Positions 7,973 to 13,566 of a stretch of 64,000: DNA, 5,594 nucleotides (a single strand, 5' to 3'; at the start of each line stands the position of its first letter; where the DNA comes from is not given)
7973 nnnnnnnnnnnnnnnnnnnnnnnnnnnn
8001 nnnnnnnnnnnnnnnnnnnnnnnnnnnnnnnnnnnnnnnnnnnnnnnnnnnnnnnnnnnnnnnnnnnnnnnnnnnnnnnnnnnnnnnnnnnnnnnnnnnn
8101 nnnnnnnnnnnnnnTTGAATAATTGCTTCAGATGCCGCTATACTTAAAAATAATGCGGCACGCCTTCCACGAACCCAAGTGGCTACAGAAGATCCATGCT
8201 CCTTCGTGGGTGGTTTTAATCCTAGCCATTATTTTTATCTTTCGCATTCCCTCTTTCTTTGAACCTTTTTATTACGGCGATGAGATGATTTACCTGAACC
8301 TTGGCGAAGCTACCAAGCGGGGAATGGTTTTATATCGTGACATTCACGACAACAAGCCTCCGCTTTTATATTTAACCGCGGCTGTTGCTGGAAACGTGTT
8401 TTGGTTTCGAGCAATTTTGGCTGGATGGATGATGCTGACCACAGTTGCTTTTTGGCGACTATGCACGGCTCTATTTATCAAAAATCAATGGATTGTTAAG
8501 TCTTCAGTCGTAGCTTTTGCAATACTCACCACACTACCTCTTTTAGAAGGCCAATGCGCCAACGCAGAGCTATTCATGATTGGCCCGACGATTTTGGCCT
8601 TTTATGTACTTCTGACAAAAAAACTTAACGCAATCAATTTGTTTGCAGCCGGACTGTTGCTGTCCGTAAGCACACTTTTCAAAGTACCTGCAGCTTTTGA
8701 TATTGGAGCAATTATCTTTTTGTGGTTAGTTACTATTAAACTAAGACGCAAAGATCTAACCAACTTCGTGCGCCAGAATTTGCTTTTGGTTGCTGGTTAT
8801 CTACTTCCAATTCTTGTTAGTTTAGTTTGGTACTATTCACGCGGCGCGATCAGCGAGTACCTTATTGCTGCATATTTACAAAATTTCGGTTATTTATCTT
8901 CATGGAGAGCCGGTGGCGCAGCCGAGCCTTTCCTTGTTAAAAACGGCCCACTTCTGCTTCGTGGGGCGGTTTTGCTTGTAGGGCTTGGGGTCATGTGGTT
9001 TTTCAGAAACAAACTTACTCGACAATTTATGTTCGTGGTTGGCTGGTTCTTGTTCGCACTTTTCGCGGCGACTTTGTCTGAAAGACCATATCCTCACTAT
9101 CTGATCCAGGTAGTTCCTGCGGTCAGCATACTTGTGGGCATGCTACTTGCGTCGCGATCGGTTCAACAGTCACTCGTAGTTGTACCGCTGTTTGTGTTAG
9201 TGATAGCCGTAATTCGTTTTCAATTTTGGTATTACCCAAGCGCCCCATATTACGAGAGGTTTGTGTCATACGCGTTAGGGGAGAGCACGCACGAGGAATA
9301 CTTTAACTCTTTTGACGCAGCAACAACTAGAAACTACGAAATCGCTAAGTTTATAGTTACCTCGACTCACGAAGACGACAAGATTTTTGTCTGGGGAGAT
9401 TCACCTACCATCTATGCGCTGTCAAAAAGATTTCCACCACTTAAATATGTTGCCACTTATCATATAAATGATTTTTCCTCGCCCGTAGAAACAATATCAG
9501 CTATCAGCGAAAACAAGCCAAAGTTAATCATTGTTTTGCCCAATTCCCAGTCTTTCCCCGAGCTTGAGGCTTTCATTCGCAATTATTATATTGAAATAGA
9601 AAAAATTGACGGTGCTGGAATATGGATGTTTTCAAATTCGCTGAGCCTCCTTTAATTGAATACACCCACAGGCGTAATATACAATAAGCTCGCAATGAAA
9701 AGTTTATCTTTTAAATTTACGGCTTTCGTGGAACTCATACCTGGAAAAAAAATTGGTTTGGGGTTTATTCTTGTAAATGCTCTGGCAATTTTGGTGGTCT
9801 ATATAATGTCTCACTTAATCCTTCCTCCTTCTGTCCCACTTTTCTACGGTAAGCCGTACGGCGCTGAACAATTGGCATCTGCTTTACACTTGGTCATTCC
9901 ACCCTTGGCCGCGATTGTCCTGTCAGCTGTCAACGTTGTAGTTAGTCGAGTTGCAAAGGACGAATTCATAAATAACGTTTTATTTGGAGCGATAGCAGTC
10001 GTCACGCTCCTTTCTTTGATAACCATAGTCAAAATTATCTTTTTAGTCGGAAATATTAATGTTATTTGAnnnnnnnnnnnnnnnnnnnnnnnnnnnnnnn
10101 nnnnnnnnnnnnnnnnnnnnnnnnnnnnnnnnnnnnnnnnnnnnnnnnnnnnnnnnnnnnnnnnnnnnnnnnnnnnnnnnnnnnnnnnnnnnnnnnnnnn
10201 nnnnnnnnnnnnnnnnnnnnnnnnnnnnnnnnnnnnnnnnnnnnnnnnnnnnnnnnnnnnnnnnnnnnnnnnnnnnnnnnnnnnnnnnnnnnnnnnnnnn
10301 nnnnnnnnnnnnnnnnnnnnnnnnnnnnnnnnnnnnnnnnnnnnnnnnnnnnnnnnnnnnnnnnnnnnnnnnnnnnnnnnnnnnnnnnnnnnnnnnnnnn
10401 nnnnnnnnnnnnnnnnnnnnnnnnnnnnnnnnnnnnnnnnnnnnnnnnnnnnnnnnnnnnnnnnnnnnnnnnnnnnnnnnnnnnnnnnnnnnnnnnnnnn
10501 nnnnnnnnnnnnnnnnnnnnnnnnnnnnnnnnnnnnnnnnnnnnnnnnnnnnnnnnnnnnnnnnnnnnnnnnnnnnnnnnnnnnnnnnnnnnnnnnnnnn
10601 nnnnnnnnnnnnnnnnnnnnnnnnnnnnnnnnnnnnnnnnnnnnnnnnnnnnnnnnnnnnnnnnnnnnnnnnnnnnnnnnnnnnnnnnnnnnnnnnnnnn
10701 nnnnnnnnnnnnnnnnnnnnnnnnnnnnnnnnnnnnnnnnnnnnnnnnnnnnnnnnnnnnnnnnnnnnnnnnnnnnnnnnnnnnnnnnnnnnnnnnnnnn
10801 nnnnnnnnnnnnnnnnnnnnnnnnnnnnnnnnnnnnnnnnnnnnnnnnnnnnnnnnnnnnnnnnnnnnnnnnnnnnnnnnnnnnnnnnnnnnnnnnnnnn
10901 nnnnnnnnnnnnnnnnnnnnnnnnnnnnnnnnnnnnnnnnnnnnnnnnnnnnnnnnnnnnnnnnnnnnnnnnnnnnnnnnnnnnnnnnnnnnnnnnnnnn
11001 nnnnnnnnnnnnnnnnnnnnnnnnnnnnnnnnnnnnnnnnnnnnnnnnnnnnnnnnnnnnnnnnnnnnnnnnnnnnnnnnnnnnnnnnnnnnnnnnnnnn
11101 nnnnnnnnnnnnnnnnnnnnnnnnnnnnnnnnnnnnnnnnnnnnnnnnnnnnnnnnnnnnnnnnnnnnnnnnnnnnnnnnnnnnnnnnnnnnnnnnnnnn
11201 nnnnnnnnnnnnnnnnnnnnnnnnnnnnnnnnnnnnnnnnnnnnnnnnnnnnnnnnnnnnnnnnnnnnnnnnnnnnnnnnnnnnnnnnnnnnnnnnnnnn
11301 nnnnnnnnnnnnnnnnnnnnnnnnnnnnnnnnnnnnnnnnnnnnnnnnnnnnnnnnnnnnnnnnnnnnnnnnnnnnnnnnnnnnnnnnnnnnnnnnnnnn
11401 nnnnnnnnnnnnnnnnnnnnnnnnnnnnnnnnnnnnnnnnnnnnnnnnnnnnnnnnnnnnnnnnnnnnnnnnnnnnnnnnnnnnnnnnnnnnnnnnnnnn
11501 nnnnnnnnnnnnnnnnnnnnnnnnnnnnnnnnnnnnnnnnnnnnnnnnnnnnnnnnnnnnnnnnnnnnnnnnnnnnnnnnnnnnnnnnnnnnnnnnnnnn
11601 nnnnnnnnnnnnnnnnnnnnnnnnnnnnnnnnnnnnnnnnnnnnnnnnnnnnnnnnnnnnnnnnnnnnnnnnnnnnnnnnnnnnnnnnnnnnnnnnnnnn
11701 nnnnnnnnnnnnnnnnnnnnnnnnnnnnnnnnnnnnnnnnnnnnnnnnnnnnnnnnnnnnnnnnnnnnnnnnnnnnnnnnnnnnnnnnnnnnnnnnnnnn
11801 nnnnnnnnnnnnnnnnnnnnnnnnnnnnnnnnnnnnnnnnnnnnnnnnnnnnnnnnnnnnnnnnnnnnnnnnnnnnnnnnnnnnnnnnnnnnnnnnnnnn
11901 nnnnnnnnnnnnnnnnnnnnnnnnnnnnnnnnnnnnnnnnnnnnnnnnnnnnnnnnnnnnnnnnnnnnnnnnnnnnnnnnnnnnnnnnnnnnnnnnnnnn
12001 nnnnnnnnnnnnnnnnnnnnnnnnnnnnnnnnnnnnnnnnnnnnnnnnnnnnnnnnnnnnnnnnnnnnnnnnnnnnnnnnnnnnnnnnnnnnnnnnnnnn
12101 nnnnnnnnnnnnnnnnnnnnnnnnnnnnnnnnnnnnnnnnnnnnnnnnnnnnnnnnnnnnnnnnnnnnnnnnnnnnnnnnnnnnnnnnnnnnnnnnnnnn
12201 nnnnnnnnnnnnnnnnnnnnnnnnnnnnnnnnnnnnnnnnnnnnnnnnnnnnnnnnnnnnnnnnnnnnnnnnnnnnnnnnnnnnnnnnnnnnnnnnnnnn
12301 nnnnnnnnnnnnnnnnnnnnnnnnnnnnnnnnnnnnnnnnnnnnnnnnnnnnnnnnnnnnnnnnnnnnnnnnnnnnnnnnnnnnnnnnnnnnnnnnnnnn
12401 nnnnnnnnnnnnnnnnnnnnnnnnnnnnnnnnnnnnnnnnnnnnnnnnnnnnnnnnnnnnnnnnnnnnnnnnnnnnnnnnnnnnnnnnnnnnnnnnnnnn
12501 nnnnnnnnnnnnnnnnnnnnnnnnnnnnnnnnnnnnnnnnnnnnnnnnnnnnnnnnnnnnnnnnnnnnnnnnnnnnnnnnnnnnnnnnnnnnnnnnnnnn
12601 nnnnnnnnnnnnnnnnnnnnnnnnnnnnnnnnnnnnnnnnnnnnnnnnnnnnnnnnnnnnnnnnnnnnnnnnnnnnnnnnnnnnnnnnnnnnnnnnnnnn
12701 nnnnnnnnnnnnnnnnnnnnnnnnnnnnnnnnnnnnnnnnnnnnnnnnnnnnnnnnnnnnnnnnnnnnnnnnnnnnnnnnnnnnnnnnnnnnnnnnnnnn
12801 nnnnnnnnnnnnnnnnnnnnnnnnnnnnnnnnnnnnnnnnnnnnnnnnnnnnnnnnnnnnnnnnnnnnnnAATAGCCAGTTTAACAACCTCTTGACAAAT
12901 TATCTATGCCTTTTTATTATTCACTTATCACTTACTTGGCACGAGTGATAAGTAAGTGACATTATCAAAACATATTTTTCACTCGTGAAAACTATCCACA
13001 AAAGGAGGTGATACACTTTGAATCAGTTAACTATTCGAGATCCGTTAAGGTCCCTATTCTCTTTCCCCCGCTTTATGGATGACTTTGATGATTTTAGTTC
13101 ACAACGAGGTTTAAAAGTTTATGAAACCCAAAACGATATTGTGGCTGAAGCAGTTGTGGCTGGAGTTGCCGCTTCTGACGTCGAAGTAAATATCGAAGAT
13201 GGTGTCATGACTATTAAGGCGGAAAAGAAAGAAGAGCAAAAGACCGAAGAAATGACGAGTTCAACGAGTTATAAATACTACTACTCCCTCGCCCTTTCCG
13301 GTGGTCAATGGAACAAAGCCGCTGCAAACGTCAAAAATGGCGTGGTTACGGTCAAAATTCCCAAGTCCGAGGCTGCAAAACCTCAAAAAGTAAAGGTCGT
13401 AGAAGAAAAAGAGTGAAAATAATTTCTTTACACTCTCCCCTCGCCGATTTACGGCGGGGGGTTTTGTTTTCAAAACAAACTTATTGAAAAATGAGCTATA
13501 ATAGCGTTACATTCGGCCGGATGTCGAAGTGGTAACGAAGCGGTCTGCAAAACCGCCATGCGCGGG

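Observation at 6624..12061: Envelope glycan cluster pairing a DPPR-synthase-like UbiA enzyme with a GT-C transferase, a possible polyprenyl-phospho-pentose pathway outside Actinobacteria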

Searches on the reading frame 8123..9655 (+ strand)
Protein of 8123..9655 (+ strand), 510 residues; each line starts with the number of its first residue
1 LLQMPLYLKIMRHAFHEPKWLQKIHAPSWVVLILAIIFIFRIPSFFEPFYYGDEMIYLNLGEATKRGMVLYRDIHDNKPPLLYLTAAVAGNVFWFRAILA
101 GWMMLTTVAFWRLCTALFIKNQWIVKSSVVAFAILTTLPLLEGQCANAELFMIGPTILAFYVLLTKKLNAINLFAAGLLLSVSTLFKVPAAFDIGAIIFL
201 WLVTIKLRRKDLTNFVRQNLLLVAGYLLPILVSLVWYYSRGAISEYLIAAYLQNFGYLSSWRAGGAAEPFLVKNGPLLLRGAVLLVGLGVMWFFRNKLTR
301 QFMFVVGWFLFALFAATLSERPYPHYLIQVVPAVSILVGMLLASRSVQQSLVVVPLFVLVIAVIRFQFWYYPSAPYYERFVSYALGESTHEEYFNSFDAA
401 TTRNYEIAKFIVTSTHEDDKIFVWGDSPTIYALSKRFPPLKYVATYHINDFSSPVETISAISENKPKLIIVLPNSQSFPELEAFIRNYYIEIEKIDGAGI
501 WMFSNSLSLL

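Call 4: search_protein_families(library=pfam, proteins=[window:8123-9655:+], max_evalue=0.01)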
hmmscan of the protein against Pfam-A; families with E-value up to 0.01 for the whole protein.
window:8123-9655:+ (510 aa): 0 families

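Call 5: search_protein_families(library=ncbifam, proteins=[window:8123-9655:+], max_evalue=0.01)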
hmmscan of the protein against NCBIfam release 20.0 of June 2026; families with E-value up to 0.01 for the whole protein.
window:8123-9655:+ (510 aa): 0 families

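Call 10: search_solved_structures(query=window:8123-9655:+, max_evalue=10)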
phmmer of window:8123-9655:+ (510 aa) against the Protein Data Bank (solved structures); distinct sequences matched with E-value up to 10: 2.
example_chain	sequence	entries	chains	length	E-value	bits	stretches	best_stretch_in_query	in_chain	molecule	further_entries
9ti4_f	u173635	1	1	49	0.59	12.1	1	190-219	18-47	NADH dehydrogenase [ubiquinone] 1 subunit C1, mitochondrial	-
5xtc_f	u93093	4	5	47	0.88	11.5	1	190-219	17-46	NADH dehydrogenase [ubiquinone] 1 subunit C1, mitochondrial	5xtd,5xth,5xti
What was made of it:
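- Tried and rejected: Sequence searches of the GT-C against Pfam, NCBIfam and PDB found nothing (calls 4, 5, 10).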

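Call 12: find_homologous_proteins(query=window:8123-9655:+, max_evalue=0.001)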
Query window:8123-9655:+ (510 aa): 2042 proteins with E <= 0.001 among 8000 candidates; the best 120 are listed.
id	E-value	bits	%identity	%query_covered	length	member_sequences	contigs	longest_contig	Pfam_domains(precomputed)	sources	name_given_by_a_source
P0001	0.0e+0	1128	100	99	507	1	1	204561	-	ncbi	-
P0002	3.1e-230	783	68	98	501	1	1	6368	PF27757.1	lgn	-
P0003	6.0e-221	753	66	95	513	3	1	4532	PF27757.1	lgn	-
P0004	1.2e-219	749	66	96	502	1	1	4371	PF27757.1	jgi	jgi:hypothetical protein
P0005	7.8e-218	742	65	95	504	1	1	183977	PF27757.1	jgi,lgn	jgi:hypothetical protein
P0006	2.0e-213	728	64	95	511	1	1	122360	-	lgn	-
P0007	3.5e-212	724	63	95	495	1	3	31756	PF27757.1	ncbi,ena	-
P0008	2.7e-210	718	63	95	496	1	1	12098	PF27757.1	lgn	-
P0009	2.0e-209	715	64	94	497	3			PF27757.1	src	-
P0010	2.9e-208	711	62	95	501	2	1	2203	-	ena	-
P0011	1.2e-207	709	62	98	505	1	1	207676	-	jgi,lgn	-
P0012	1.7e-206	705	62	96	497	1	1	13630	PF27757.1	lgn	-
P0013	8.9e-206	703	61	95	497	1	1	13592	PF27757.1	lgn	-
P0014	1.4e-204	699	61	96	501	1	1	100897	-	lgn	-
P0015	1.4e-202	692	61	95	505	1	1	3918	-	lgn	-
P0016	1.4e-199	682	60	96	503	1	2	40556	PF27757.1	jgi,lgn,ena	-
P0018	2.7e-195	668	60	95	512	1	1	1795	PF27757.1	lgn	-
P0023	3.6e-187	641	56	96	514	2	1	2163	PF27757.1,PF13231.13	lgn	-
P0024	2.8e-186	638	57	95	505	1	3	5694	PF27757.1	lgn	-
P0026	2.9e-185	635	57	94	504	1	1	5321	PF27757.1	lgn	-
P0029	1.4e-183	629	57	95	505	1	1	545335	PF27757.1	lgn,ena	-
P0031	8.0e-183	627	56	95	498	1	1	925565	PF27757.1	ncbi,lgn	-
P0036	1.1e-181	623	56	96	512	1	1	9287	PF13231.13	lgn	-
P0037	1.1e-181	623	57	95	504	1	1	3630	PF27757.1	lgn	-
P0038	2.9e-181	622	57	95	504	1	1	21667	PF27757.1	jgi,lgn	jgi:hypothetical protein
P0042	1.2e-179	616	56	95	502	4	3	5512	PF27757.1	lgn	-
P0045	2.3e-179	616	53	97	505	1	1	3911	PF27757.1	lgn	-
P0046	1.1e-178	613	56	94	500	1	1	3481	PF27757.1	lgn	-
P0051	5.2e-178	611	55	95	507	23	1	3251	PF27757.1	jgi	-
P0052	5.4e-178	611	56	94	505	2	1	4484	PF27757.1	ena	-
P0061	1.2e-176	607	55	94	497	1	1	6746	PF27757.1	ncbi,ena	-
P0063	2.0e-176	606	54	95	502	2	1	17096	PF27757.1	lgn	-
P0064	2.4e-176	606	54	95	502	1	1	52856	PF27757.1,PF13231.13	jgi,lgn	-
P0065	2.9e-176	605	55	95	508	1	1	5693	PF13231.13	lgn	-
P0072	1.9e-175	603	57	93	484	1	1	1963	PF27757.1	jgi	jgi:hypothetical protein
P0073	2.0e-175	603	54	94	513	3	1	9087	PF27757.1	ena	-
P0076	2.8e-175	602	53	95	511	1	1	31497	PF27757.1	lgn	-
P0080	8.7e-175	600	56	95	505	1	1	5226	PF27757.1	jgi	jgi:4-amino-4-deoxy-L-arabinose transferase-like glycosyltransferase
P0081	1.2e-174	600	54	96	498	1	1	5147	PF27757.1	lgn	-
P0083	3.0e-174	599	53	95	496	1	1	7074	PF27757.1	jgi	-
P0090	1.4e-173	596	57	90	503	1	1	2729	PF27757.1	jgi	-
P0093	2.4e-173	596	55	95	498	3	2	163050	PF27757.1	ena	-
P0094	2.5e-173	596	55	95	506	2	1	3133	PF27757.1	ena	-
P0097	8.9e-173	594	54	91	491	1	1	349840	PF13231.13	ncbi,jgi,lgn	-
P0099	1.3e-172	593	54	95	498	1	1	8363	PF27757.1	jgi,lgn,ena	-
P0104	1.1e-171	590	53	96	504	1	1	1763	PF27757.1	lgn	-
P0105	1.4e-171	590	55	95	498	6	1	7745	PF27757.1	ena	-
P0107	1.6e-171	590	56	94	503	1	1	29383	PF27757.1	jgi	jgi:4-amino-4-deoxy-L-arabinose transferase-like glycosyltransferase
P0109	2.9e-171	589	54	93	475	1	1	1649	PF27757.1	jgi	jgi:hypothetical protein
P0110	3.2e-171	589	54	95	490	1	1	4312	PF27757.1,PF13231.13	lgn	-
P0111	4.6e-171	588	53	96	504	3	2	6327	PF27757.1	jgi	jgi:hypothetical protein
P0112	6.7e-171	588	54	93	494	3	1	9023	PF27757.1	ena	-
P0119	2.2e-170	586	52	98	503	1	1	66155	PF27757.1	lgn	-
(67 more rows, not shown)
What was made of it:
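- Checked: Homologs carry PF27757 and/or PMT_2 (call 12).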

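Call 42: predict_structure(alignment_id=A1)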
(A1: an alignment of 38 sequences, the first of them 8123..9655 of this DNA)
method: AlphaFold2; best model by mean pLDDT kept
length: 510 residues; sequences in the alignment: 38
mean_pLDDT: 88.4   pTM: 0.87
mean pLDDT of the five models: 88.4, 87.7, 87.4, 85.5, 85.2
residues with pLDDT >= 90: 312; 70-90: 154; 50-70: 37; < 50: 7
segments of 3 or more residues with pLDDT < 50: 258-260
pLDDT, mean of each block of 10 residues (from residue 1): 51 64 82 92 84 83 90 84 84 88 94 97 97 82 64 96 97 98 91 96 94 96 96 93 86 60 62 84 97 96 98 88 85 98 95 97 86 82 93 87 95 96 94 94 86 89 96 94 95 96 82
secondary structure, 60 per line:
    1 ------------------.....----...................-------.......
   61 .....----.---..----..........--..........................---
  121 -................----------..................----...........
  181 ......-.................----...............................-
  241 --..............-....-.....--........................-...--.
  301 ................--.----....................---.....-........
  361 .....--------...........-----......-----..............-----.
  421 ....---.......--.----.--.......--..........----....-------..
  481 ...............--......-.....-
elements in order: H19-23 H28-46 H54-65 H80-89 H92-117 H122-137 H148-165 H170-186 H188-204 H209-239 H243-256 H263-267 H270-293 H300-316 H324-343 H347-351 H353-365 H374-384 H390-395 H401-414 E420-424 H428-434 H445-451 H454-463 E468-471 H479-488 E489-495 E498-503 H505-509
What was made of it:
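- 8123..9655 (+): GT-C-fold glycosyltransferase (ArnT/PMT-like). About 11 TM helices plus a C-terminal alpha/beta domain (aa ~374-510). The probable start is ATG 8132 (507 aa). Model pLDDT 88.4, pTM 0.87 (call 42).
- Checked: The AlphaFold model (pLDDT 88.4, call 42) matches ArnT best (5f15, E=7.8e-7, TM 0.53).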

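Call 46: fold_search(model_id=the predicted structure, library=pdb)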
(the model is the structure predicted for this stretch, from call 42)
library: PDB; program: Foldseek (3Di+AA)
matches with E <= 10: 239; with E <= 0.001: 2
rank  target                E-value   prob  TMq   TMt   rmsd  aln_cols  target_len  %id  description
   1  5f15                  7.8e-07  1.00  0.53  0.50  10.0       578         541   15  Crystal Structure of ArnT from Cupriavidus metallidurans bound to Undecaprenyl phosphate (released 2016-02-17)
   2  5ezm                  2.5e-06  1.00  0.48  0.46  10.6       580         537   13  Crystal Structure of ArnT from Cupriavidus metallidurans in the apo state (released 2016-02-17)
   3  8imx_U                2.2e-03  1.00  0.41  0.48  14.4       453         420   11  Cryo-EM structure of GPI-T with a chimeric GPI-anchored protein (released 2023-08-16)
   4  7w72_U                2.3e-03  1.00  0.42  0.49  14.5       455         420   11  Structure of a human glycosylphosphatidylinositol (GPI) transamidase (released 2022-02-16)
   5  6wby                  4.7e-03  1.00  0.42  0.21  13.2       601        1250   11  Single-Particle Cryo-EM Structure of Arabinofuranosyltransferase AftD from Mycobacteria, Mutant R1389S Class 2 (released 2020-05-13)
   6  9ub7_B                7.9e-03  1.00  0.41  0.51  14.1       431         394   13  Structure of glycosylphosphatidylinositol transamidase,state 1 (released 2026-04-08)
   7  9wno_A                7.2e-02  1.00  0.46  0.56  12.3       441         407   12  Cryo-EM structure of Candida glabrata GPI mannosyltransferase I bound to Dol-P-Man (released 2025-12-03)
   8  6p25_A                7.5e-02  1.00  0.33  0.24   4.9       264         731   16  Structure of S. cerevisiae protein O-mannosyltransferase Pmt1-Pmt2 complex bound to the sugar donor and a peptide acce (released 2019-07-10)
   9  9dlh                  7.8e-02  0.97  0.38  0.33  10.6       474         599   14  donor substrate analog-bound AftB (released 2025-06-25)
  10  8iz8                  2.6e-01  0.08  0.09  0.06  23.5       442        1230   11  cryo EM structure of apo hMRP4 (released 2024-04-10)
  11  8rql_R                4.8e-01  0.11  0.11  0.16  21.9       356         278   12  TAS2R14 receptor bound to flufenamic acid and gustducin (released 2024-11-27)
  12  8yn5_R                5.0e-01  0.14  0.11  0.17  18.7       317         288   16  Cryo-EM structure of histamine H3 receptor in complex with histamine and Gi (released 2024-10-09)
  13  8xqe_R                6.0e-01  0.11  0.10  0.15  20.7       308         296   14  Cryo-EM structure of human dimeric APJR-Gi complex with apelin-13. (released 2025-01-22)
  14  7zdb_C                6.5e-01  0.06  0.09  0.09  26.1       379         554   14  IF(heme/bound) conformation of CydDC in ADP+Pi(CydC)/ATP(CydD) bound state (Dataset-2) (released 2023-04-19)
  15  7yfc_R                6.8e-01  0.09  0.10  0.17  22.2       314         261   16  Cryo-EM structure of the histamine-bound histamine H4 receptor and Gq complex (released 2023-10-25)
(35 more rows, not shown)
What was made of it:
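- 8123..9655 (+): Foldseek against PDB puts ArnT first (5f15 E=7.8e-7, 5ezm), followed among GT-C enzymes by AftD, GPI-MT-I, Pmt1 and AftB (call 46).
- On GT-C glycosyltransferase superfamily (ArnT/PMT-like): ArnT 5f15 gives E=7.8e-7 and TM 0.53 (calls 42, 46).
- Closest known: Mycobacterial decaprenyl-phospho-arabinose pathway. Different: The GT-C resembles ArnT more than AftD, AftB or EmbB (call 46).
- Closest known: ArnC/ArnEF/ArnT and GtrA/GtrB/GtrC-type extracytoplasmic glycosylation. Same: The general scheme matches: a sugar is charged on polyprenyl phosphate in the cytoplasm, flipped, and transferred outside by a GT-C. ArnT is the best structural match of the GT-C here (call 46).
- Checked: The next GT-C enzymes down the list are AftD, GPI-mannosyltransferase I, Pmt1 and AftB, and a GPI-transamidase chain also ranks high (call 46).
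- ArnT is the best fold match (call 46).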

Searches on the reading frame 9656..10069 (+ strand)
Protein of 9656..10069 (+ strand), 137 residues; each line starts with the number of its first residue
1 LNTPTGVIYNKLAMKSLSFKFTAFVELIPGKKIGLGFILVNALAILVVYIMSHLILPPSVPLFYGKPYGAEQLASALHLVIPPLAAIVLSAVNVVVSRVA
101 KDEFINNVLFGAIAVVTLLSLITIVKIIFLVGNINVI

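Call 4: search_protein_families(library=pfam, proteins=[window:9656-10069:+], max_evalue=0.01)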
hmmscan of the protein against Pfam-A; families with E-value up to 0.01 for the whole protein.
window:9656-10069:+ (137 aa): 0 families

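Call 5: search_protein_families(library=ncbifam, proteins=[window:9656-10069:+], max_evalue=0.01)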
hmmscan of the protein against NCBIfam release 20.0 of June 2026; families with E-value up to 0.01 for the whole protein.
window:9656-10069:+ (137 aa): 0 families

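Call 58: search_protein_families(library=pfam, alignment_id=A5, max_evalue=1)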
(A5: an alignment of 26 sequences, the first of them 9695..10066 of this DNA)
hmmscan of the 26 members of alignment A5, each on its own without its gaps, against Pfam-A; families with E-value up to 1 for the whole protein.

A. member 1, window:9695-10066:+ (124 aa): 1 family
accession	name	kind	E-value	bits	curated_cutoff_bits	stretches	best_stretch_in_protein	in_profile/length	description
PF05933.18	Fun_ATP-synt_8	-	0.62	10.7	26.1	0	30-50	19-39/48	Fungal ATP synthase protein 8 (A6L)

B. families by the number of members that match (of 26 scanned): 14 families
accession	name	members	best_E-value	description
PF07690.21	MFS_1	2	0.0019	Major Facilitator Superfamily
PF12420.13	DUF3671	1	0.011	Fam-L, Fam-M like protein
PF05437.17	AzlD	1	0.013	Branched-chain amino acid transport protein (AzlD)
PF04893.22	Yip1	1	0.016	Yip1 domain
PF22571.1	LiaI-LiaF-TM_PspC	1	0.033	PspC transmembrane region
PF05620.16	TMEM208_SND2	1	0.065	SRP-independent targeting protein 2/TMEM208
PF07853.16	DUF1648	1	0.077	Domain of unknown function (DUF1648)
PF16959.10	Collectrin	1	0.087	Renal amino acid transporter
PF00452.24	Bcl-2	1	0.16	Apoptosis regulator proteins, Bcl-2 family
PF19828.4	DUF6309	1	0.3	Family of unknown function (DUF6309)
PF14015.11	DUF4231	1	0.44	Protein of unknown function (DUF4231)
PF05933.18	Fun_ATP-synt_8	1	0.62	Fungal ATP synthase protein 8 (A6L)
PF10270.14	MMgT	1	0.62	Membrane magnesium transporter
PF05814.16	Ac76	1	0.92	Orf76 (Ac76)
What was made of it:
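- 9695..10069 (+): Small membrane protein with 3 TM helices (124 aa from ATG 9695; the ORF opens at TTG 9656). It carries the motif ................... It is a probable partner or subunit of the GT4 enzyme. No Pfam family (call 58).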

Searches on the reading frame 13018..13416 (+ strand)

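Call 16: search_protein_families(library=pfam, proteins=[window:13018-13416:+], max_evalue=0.001)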
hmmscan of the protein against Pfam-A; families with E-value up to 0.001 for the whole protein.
window:13018-13416:+ (132 aa): 1 family
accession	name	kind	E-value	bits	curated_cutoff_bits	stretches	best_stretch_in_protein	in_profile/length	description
PF00011.27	HSP20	-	8.5e-14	51.9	20.8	1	36-128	4-99/102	Hsp20/alpha crystallin family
